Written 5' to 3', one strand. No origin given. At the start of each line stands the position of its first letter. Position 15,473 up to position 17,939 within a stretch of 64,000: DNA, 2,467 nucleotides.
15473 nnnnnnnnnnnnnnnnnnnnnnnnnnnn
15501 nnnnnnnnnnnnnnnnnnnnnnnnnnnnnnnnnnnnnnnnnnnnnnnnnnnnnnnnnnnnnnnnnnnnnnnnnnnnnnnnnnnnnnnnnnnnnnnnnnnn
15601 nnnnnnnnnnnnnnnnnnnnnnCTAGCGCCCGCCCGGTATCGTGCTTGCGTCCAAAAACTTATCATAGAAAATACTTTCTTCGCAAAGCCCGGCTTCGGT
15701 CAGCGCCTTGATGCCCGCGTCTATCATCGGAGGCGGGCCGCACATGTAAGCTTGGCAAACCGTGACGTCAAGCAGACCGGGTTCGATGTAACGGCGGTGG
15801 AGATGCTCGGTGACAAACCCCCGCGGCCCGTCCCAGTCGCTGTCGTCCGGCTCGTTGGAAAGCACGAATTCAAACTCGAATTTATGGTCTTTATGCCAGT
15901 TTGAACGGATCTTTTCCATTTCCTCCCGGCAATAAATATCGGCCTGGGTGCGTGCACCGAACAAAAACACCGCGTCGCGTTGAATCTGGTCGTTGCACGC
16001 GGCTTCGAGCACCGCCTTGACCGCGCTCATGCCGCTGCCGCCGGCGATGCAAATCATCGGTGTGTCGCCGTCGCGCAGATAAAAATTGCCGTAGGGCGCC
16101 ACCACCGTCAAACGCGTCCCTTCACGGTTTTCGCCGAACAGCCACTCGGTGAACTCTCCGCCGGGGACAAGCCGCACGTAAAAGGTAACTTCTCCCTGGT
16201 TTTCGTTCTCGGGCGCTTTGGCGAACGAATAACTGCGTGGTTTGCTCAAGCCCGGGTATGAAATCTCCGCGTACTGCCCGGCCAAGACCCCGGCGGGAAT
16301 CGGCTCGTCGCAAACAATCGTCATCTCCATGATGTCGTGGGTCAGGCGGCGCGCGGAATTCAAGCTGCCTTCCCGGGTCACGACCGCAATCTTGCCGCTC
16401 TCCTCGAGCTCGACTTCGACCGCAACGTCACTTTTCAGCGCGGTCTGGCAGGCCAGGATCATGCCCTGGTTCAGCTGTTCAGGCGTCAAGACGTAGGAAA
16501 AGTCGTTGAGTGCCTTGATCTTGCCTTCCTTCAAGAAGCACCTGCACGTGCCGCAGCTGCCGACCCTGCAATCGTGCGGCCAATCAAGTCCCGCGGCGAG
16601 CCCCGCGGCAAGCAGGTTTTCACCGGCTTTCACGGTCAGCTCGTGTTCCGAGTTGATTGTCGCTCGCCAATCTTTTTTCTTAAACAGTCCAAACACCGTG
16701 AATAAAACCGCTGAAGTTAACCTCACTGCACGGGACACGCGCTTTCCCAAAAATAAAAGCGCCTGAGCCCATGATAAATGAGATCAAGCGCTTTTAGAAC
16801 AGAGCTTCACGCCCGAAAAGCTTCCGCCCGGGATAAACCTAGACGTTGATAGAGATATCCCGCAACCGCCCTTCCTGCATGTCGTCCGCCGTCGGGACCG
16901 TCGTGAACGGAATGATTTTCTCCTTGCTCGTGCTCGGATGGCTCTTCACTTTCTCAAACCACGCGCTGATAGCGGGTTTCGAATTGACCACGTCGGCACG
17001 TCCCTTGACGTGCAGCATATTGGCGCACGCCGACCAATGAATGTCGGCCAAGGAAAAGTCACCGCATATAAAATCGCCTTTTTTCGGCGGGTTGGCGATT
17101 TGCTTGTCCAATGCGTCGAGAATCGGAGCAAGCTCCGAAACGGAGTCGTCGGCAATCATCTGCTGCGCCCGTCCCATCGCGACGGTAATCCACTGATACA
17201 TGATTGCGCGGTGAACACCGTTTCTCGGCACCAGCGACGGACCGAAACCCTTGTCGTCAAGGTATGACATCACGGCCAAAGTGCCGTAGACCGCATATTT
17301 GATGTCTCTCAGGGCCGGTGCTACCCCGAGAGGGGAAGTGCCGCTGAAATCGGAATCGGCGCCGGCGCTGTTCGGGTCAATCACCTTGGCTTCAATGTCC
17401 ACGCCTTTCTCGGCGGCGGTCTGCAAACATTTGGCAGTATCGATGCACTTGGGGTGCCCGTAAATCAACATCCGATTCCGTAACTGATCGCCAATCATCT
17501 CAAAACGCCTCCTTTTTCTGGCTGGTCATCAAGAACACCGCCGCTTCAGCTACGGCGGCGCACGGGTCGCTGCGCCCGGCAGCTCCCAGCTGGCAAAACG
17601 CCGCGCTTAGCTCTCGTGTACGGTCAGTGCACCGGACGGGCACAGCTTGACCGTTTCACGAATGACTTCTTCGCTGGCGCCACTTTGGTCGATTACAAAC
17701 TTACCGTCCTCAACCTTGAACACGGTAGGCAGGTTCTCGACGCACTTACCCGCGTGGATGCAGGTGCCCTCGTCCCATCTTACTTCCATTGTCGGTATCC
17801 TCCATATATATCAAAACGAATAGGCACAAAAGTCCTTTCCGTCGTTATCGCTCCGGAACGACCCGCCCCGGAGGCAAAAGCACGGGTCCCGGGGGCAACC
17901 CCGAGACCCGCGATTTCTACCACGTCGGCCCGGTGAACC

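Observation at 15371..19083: Orphan XylM/AlkB-family membrane monooxygenase cluster with atypical partners inserted downstream of pnp-msrB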

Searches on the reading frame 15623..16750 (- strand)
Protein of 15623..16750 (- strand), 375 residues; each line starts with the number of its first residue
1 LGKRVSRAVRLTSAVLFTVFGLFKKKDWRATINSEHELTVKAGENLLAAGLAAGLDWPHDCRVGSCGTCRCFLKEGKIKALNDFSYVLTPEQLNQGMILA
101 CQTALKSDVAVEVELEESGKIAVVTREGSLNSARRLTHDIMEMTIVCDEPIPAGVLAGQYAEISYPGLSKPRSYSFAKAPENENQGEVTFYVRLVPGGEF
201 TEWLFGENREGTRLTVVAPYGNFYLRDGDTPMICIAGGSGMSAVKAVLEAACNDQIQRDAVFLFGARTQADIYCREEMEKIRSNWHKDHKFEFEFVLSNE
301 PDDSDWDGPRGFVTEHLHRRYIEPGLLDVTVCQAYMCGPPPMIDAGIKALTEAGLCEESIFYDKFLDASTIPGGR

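Call 3: search_protein_families(library=pfam, proteins=[window:15623-16750:-], max_evalue=0.01)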
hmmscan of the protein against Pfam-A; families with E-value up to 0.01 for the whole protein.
window:15623-16750:- (375 aa): 3 families
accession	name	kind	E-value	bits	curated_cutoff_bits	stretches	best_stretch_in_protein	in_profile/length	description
PF00175.26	NAD_binding_1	-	2.4e-19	70.4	22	1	235-345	2-106/109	Oxidoreductase NAD-binding domain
PF00111.32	Fer2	-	2.9e-15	56.4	21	1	33-105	5-76/77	2Fe-2S iron-sulfur cluster binding domain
PF00970.30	FAD_binding_6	-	2.4e-08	34.7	21.1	1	129-224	3-99/99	Oxidoreductase FAD-binding domain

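Call 4: search_protein_families(library=ncbifam, proteins=[window:15623-16750:-], max_evalue=0.01)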
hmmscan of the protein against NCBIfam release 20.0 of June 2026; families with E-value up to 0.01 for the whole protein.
window:15623-16750:- (375 aa): 24 families
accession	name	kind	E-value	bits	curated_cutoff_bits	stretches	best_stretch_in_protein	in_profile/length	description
NF040810.1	BenC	equivalog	1e-63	215.6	430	1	39-366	16-331/333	benzoate 1,2-dioxygenase electron transfer component BenC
NF008822.0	PRK11872.1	equivalog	1.9e-56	191.5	402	1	38-369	17-339/341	anthranilate 1,2-dioxygenase electron transfer component AntC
NF045803.1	MethMoxFADbindMmoC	equivalog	8.4e-51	172.7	500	1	37-367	15-342/343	aromatic/alkene monooxygenase hydroxylase FAD-binding subunit MmoC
TIGR01941.1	nqrF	equivalog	1.7e-42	145.8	295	2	172-365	207-403/405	NADH:ubiquinone reductase (Na(+)-transporting) subunit F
TIGR02160.1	PA_CoA_Oxy5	hypoth_equivalog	7.6e-34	117.1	420.8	2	157-366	35-242/352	1,2-phenylacetyl-CoA epoxidase subunit PaaE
NF058606.1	GlBtMonoRdsGbcB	equivalog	1.1e-28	100.2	500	2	137-355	25-237/362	glycine betaine monooxygenase reductase subunit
NF007964.0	PRK10684.1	equivalog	1.1e-22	80.4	383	2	132-369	16-241/333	NADH oxidoreductase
NF005963.0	PRK08051.1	equivalog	2.5e-21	76.1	230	1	129-365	7-230/233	NAD(P)H-flavin reductase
NF009805.0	PRK13289.1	equivalog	3.1e-20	72.5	432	1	157-365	187-392/399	NO-inducible flavohemoprotein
NF004317.0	PRK05713.1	equivalog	2e-18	66.7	338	1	34-285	7-248/312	iron-sulfur-binding ferredoxin reductase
NF052252.1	flav_redu_LuxG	exception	6.4e-16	58.2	340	1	133-363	8-227/232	flavin mononucleotide reductase LuxG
TIGR02911.1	sulfite_red_B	equivalog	2.6e-14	53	288.6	1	155-363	31-222/261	anaerobic sulfite reductase subunit AsrB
NF041393.1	Frdxn_Halo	equivalog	5.4e-12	45.7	150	1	37-108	39-109/128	ferredoxin Fer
TIGR02008.1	fdx_plant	subfamily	7.3e-12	44.9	81.15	1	34-117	13-94/97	ferredoxin [2Fe-2S]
NF000796.0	PRK00054.1-1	equivalog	2.3e-11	43.4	224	1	191-353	56-192/254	dihydroorotate dehydrogenase electron transfer subunit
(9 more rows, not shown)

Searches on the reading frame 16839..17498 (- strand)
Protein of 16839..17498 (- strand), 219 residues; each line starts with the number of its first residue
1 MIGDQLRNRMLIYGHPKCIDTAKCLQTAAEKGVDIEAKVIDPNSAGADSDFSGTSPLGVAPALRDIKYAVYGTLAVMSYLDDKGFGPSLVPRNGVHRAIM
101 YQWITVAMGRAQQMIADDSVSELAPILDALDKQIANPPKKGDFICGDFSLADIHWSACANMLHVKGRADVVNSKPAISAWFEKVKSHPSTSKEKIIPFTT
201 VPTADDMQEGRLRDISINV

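Call 3: search_protein_families(library=pfam, proteins=[window:16839-17498:-], max_evalue=0.01)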
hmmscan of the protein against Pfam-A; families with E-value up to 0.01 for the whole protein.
window:16839-17498:- (219 aa): 5 families
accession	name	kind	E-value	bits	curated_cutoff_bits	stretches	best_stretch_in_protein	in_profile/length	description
PF14497.11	GST_C_3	-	2.5e-05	24.9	21.6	1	122-189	30-96/104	Glutathione S-transferase, C-terminal domain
PF13409.12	GST_N_2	-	3.8e-05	24.6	25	1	23-82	7-69/70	Glutathione S-transferase, N-terminal domain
PF02798.26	GST_N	-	6.2e-05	23.7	20.9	1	12-81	5-75/76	Glutathione S-transferase, N-terminal domain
PF13417.12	GST_N_3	-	0.00011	22.9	22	1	13-85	2-72/75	Glutathione S-transferase, N-terminal domain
PF00043.30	GST_C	-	0.00042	20.9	20.7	1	113-188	21-93/93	Glutathione S-transferase, C-terminal domain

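Call 4: search_protein_families(library=ncbifam, proteins=[window:16839-17498:-], max_evalue=0.01)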
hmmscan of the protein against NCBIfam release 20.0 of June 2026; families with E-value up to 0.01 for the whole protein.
window:16839-17498:- (219 aa): 4 families
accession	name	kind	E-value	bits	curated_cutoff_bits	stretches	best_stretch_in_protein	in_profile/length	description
NF007016.1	PRK09481.1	equivalog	1.9e-07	30.8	314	1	7-98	8-97/209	stringent starvation protein SspA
NF050814.1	FtsZBindFzlA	equivalog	0.00034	20.4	300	0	29-99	24-96/228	FtsZ-binding protein FzlA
TIGR01262.1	maiA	equivalog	0.00069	19.3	171.05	1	31-102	21-95/211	maleylacetoacetate isomerase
NF010579.0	PRK13972.1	equivalog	0.0034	16.9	332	0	128-192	142-201/215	GSH-dependent disulfide bond oxidoreductase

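Call 50: search_solved_structures(query=window:16839-17498:-, max_evalue=1, show_alignments=2)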
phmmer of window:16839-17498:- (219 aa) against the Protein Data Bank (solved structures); distinct sequences matched with E-value up to 1: 80 (the best 60 are shown).
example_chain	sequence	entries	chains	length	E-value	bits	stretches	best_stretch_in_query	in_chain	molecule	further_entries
5f06_A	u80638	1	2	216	2.1e-14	57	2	99-192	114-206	Glutathione S-transferase family protein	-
6ezy_A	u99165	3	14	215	3.1e-10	43.3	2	12-107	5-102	Glutathione S-transferase F9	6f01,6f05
1aw9_A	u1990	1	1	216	7.6e-10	42.1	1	11-193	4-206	GLUTATHIONE S-TRANSFERASE III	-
9sn8_A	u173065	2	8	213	4e-08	36.4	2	12-108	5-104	glutathione transferase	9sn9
1e6b_A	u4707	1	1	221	4.9e-08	36.1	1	27-111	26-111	GLUTATHIONE S-TRANSFERASE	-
8agq_A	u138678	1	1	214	5.2e-08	36.1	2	121-192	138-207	Glutathione transferase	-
5f07_A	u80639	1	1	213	5.5e-08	36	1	12-192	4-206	Putative glutathione S-transferase family protein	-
9sn7_A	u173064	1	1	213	1.1e-07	35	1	12-192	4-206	glutathione transferase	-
1bye_A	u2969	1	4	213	1.6e-07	34.5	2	108-193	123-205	PROTEIN (GLUTATHIONE S-TRANSFERASE)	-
1axd_A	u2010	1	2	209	1.8e-07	34.3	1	107-192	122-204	GLUTATHIONE S-TRANSFERASE I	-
4xt0_A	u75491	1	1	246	2.4e-07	33.9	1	13-104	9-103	Protein LigF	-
6to3_AAA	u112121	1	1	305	4.8e-06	29.6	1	99-196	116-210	Glutathione transferase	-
8ix7_A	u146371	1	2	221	6.8e-06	29.1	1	104-202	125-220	glutathione transferase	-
4ri7_A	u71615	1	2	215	2.3e-05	27.4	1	10-133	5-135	Phi class glutathione transferase GSTF1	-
5a4u_A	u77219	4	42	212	3.9e-05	26.7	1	11-83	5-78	GLUTATHIONE S-TRANSFERASE F2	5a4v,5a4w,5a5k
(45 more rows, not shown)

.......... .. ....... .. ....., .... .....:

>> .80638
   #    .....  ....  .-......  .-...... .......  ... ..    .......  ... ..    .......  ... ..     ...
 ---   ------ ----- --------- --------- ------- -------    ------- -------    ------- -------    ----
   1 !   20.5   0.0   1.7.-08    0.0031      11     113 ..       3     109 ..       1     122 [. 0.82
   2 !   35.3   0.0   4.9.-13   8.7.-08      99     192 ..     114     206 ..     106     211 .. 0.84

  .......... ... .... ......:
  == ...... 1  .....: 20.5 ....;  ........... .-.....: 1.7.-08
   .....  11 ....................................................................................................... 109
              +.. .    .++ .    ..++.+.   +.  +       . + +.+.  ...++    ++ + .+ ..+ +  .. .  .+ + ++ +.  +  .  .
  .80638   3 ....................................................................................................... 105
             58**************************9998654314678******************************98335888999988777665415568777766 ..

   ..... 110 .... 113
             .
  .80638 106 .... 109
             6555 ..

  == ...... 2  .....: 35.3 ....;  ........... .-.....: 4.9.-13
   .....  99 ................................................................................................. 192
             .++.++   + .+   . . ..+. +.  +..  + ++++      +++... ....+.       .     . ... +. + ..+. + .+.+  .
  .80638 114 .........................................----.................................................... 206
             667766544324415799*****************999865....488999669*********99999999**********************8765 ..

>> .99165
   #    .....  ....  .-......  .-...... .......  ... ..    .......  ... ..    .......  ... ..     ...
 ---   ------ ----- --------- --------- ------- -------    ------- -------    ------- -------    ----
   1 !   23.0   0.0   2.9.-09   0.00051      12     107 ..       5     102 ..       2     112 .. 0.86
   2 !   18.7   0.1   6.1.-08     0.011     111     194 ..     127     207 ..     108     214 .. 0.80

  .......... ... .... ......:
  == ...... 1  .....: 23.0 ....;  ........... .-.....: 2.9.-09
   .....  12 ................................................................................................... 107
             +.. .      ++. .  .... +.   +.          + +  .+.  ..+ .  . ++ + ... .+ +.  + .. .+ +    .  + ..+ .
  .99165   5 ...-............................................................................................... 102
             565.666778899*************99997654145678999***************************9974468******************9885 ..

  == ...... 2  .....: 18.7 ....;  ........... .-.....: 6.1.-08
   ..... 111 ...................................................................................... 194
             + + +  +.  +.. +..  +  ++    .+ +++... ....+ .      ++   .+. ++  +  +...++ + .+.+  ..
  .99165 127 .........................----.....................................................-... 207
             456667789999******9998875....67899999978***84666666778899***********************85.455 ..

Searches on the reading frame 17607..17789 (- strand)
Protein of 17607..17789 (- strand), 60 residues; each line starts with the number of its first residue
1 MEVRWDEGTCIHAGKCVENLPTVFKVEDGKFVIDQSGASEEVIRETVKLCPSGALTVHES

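Call 3: search_protein_families(library=pfam, proteins=[window:17607-17789:-], max_evalue=0.01)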
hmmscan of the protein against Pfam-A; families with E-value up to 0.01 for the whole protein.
window:17607-17789:- (60 aa): 5 families
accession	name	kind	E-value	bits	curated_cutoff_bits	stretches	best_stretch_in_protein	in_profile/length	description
PF06902.16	Fer4_19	-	1.4e-14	54.3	24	1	1-59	6-63/64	Divergent 4Fe-4S mono-cluster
PF13370.11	Fer4_13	-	1.9e-07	32.1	24.5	1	6-56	2-57/58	4Fe-4S single cluster domain of Ferredoxin I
PF13459.11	Fer4_15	-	1.8e-05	25.8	22.4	1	3-57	1-66/66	4Fe-4S single cluster domain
PF12837.12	Fer4_6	-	0.0011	19.3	25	0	3-18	2-17/24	4Fe-4S binding domain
PF22117.2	Fer4_Nqo3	-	0.0054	17.3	27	0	37-56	48-67/67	NADH-quinone oxidoreductase subunit 3, ferredoxin-like domain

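Call 4: search_protein_families(library=ncbifam, proteins=[window:17607-17789:-], max_evalue=0.01)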
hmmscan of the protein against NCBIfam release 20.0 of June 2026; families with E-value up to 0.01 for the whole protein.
window:17607-17789:- (60 aa): 2 families
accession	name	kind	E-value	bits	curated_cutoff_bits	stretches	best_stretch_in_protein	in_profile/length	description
TIGR02494.1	PFLE_PFLC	subfamily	0.00047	19.5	174.35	1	2-57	42-99/293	glycyl-radical enzyme activating protein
NF040864.1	HgcB_ferredoxin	equivalog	0.0021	17.9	99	1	4-59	10-65/93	mercury methylation ferredoxin HgcB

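Call 51: search_solved_structures(query=window:17607-17789:-, max_evalue=1, show_alignments=2)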
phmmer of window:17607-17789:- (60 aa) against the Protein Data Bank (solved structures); distinct sequences matched with E-value up to 1: 11.
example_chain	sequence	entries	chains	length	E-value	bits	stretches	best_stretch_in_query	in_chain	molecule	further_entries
1rof_A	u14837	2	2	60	5.6e-05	26.4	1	1-59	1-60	FERREDOXIN | FERREDOXIN(A)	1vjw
1dax_A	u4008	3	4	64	0.0017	21.7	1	6-53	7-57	FERREDOXIN I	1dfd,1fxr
2z8q_A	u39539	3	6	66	0.014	18.8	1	3-59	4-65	Ferredoxin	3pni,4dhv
1siz_A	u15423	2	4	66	0.024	18.1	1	3-59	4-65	Ferredoxin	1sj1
1dwl_A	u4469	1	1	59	0.039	17.5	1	6-56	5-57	FERREDOXIN I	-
1f2g_A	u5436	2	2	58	0.11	16.1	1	9-55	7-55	FERREDOXIN II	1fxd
2vim_A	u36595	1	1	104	0.11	16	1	14-47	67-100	THIOREDOXIN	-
7m1n_A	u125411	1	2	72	0.47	14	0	6-58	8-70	Putative ferredoxin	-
6htq_M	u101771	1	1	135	0.63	13.6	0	23-50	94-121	50S ribosomal protein L16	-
5njt_f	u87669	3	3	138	0.66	13.6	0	23-50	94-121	50S ribosomal protein L16 | Large ribosomal subunit protein uL16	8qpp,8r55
3j9w_BP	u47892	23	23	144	0.71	13.5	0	23-50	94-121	50S ribosomal protein uL16 | 50S ribosomal protein L16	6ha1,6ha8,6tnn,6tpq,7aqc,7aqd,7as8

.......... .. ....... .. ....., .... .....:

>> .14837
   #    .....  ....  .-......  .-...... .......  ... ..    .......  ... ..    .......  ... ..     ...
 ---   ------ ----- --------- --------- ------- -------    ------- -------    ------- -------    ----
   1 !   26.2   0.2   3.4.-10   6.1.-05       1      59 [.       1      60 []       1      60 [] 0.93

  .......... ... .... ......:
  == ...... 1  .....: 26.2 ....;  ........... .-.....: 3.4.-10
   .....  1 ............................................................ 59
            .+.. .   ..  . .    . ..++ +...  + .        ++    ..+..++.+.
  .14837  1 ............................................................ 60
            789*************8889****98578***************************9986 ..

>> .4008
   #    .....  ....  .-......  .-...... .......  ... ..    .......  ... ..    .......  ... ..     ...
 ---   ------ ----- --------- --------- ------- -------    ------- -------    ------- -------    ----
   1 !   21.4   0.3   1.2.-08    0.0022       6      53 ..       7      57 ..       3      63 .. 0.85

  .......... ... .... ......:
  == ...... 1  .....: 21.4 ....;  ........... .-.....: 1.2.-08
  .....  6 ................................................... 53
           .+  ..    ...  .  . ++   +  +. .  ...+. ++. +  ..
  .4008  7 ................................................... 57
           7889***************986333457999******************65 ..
